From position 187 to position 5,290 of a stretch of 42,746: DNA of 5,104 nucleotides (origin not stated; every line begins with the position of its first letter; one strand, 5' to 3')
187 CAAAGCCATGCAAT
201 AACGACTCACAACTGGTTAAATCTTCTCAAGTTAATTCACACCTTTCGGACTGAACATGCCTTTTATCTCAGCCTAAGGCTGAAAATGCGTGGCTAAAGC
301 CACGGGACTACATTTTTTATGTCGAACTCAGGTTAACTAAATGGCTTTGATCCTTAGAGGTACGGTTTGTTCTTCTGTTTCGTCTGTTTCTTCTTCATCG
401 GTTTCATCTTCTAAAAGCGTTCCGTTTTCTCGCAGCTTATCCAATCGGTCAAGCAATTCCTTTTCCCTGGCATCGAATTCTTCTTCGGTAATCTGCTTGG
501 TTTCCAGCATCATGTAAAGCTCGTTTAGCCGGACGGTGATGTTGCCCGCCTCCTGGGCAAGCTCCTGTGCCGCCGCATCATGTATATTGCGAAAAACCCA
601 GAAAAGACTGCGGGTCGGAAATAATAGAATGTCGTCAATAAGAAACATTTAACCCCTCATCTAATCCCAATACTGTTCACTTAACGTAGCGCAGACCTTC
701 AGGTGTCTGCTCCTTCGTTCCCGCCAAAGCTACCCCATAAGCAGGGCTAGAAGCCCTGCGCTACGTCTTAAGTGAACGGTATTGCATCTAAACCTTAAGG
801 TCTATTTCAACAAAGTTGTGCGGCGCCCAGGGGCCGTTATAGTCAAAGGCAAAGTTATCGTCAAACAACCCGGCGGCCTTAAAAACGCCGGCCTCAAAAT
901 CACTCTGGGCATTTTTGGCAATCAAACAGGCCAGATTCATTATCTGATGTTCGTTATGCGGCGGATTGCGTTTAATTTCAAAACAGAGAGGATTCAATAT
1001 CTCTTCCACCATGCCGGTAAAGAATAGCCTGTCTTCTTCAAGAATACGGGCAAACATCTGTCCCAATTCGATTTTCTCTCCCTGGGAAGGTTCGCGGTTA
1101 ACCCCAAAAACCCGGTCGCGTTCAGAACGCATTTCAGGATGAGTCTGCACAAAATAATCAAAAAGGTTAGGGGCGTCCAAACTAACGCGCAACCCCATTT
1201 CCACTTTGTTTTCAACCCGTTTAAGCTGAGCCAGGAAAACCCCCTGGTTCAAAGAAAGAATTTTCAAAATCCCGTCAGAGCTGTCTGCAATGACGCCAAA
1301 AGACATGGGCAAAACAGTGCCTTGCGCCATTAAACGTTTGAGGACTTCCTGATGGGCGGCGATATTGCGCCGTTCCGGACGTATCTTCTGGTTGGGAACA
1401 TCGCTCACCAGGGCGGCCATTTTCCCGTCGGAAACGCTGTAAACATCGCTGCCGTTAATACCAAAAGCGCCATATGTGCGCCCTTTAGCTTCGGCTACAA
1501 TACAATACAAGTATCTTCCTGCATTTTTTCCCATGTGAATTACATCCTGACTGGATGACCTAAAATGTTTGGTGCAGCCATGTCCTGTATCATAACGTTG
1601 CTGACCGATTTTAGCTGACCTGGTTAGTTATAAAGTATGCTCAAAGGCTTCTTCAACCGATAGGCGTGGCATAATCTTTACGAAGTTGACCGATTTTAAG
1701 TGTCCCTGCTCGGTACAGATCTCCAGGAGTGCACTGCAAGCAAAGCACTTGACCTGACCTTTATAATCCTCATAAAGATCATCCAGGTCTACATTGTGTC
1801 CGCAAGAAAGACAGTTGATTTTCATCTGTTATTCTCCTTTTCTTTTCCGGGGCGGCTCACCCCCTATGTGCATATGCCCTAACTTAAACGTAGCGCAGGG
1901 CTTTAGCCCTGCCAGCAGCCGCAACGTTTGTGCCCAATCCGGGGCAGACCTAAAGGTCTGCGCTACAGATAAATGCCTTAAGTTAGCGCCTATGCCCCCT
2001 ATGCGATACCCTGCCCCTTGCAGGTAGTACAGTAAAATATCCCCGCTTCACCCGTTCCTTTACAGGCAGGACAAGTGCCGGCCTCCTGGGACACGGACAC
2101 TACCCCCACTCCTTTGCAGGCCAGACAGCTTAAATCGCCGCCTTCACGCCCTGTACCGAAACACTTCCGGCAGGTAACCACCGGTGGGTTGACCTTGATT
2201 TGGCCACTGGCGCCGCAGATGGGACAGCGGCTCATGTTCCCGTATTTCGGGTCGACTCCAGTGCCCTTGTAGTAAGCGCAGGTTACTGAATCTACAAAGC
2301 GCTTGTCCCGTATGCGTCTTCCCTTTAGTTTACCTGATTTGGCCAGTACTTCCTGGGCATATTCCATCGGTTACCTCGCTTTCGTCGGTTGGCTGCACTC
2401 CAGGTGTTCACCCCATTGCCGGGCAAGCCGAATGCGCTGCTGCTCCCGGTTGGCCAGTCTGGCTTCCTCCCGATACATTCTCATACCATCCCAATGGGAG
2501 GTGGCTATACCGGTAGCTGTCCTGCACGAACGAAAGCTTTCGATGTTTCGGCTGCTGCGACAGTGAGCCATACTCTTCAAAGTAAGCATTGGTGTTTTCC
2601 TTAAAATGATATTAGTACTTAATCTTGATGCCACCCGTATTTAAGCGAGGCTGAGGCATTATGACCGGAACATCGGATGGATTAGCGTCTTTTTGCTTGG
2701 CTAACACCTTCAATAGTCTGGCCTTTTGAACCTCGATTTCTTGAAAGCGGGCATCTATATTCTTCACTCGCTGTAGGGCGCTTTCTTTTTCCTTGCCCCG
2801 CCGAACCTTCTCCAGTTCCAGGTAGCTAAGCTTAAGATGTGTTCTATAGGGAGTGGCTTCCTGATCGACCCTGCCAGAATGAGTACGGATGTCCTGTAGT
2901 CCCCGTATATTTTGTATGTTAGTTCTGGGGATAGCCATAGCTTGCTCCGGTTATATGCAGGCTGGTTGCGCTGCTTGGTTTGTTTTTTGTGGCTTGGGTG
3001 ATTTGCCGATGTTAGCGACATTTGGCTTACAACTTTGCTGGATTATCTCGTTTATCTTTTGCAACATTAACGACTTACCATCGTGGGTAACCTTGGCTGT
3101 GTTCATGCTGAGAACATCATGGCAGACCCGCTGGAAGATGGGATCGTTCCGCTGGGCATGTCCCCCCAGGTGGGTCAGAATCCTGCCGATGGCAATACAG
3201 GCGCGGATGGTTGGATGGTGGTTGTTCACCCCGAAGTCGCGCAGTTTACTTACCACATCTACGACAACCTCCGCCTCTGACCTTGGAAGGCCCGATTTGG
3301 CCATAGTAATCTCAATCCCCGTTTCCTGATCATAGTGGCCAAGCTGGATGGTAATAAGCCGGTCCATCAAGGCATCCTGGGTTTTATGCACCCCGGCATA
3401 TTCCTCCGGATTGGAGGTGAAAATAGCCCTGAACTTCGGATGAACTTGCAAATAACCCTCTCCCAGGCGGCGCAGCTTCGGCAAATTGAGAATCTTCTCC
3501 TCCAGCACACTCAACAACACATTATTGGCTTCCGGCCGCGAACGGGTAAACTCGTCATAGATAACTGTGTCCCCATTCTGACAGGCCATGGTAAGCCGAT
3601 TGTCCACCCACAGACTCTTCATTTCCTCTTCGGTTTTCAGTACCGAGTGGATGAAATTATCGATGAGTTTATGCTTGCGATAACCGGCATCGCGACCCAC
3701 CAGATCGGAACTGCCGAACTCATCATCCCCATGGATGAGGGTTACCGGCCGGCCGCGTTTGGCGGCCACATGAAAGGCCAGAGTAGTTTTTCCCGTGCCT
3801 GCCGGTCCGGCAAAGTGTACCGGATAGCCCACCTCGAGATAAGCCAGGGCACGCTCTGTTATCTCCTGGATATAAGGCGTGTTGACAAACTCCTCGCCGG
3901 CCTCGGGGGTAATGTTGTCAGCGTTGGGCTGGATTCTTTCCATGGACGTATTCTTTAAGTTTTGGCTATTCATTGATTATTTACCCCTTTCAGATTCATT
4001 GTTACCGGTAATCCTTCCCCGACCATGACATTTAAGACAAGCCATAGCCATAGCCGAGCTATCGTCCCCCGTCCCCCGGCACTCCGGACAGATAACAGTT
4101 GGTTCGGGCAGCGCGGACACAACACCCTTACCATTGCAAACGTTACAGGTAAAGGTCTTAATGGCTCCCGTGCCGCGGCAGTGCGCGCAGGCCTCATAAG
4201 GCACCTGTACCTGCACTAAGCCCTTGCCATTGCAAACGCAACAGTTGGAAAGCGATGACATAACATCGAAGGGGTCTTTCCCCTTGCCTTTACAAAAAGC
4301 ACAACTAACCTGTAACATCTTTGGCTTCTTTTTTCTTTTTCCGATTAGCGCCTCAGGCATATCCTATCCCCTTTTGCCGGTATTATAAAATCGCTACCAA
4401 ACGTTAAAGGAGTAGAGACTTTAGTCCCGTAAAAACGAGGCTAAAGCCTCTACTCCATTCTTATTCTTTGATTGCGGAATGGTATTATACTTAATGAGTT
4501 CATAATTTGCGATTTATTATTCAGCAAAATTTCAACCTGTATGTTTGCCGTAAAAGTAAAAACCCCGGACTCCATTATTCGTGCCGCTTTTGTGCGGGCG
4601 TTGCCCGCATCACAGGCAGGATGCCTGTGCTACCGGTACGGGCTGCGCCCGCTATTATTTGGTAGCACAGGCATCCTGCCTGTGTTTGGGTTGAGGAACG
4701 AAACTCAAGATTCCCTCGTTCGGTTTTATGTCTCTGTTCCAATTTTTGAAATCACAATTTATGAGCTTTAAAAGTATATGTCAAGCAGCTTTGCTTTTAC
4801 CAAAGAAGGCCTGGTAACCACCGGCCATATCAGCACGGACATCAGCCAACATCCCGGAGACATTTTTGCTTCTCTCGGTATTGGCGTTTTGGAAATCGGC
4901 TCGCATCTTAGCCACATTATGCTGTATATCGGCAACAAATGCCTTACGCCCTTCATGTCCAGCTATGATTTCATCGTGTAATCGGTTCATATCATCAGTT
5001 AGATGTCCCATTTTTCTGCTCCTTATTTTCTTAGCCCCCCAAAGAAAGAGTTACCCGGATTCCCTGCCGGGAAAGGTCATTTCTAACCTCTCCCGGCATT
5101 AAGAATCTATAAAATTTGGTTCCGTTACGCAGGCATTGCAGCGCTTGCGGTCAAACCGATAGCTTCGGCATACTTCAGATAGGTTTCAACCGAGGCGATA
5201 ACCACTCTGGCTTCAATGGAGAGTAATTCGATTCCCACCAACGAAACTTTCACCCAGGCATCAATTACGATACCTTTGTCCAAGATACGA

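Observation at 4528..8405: ~250 bp inverted repeats precisely bracket the gvpA-gvpF-gvpL-hsp20 module; candidate invertible or recombinogenic cassette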

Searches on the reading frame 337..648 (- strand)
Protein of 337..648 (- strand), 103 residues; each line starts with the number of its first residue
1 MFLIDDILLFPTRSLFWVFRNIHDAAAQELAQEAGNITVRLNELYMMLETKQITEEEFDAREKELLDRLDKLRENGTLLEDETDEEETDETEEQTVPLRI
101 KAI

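Call 19: search_protein_families(library=pfam, proteins=[window:337-648:-], max_evalue=0.01)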
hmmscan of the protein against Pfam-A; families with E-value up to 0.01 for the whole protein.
window:337-648:- (103 aa): 1 family
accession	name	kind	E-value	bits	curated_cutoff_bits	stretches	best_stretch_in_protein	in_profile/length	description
PF05120.17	GvpG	-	1.7e-15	57.4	30.6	1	8-70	5-66/67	Gas vesicle protein G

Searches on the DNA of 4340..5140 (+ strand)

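Call 43: search_rna_families(source=window, start=4340, end=5140, threshold=evalue, max_evalue=5)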
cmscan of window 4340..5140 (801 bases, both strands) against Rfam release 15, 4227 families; matches with E-value up to 5: 7.
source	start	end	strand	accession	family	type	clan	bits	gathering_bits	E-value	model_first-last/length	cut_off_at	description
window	4601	4694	+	RF04162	MIR9662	Gene; miRNA;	-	22.7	80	0.33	1-100/100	no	MIR9662 microRNA precursor family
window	4755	4813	+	RF00066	U7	Gene; snRNA;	-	19.6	34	0.11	1-62/62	no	U7 small nuclear RNA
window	4397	4471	+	RF01028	mir-633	Gene; miRNA;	-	18.6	90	0.88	1-85/85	no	mir-633 microRNA precursor family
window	4496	4600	+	RF01457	rli22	Gene; sRNA;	CL00114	18.3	80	3.1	1-111/111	no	Listeria sRNA rli22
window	4406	4460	+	RF04201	MIR7510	Gene; miRNA;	-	17.8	93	1.7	1-79/79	no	MIR7510 microRNA precursor family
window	4605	4690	+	RF02017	mir-1912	Gene; miRNA;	-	17.4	72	0.7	1-77/77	no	mir-1912 microRNA precursor family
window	4611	4708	+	RF01698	Chloroflexi-1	Gene; sRNA;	-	15.5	80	3.3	16-82/84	no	Chloroflexi-1 RNA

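Call 54: search_dna_similar(query=window:4540-4790:+, collection=plasmids, mode=distant, max_evalue=0.001, max_rows=15)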
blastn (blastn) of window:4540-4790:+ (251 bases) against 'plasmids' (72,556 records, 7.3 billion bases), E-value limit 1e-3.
No match.
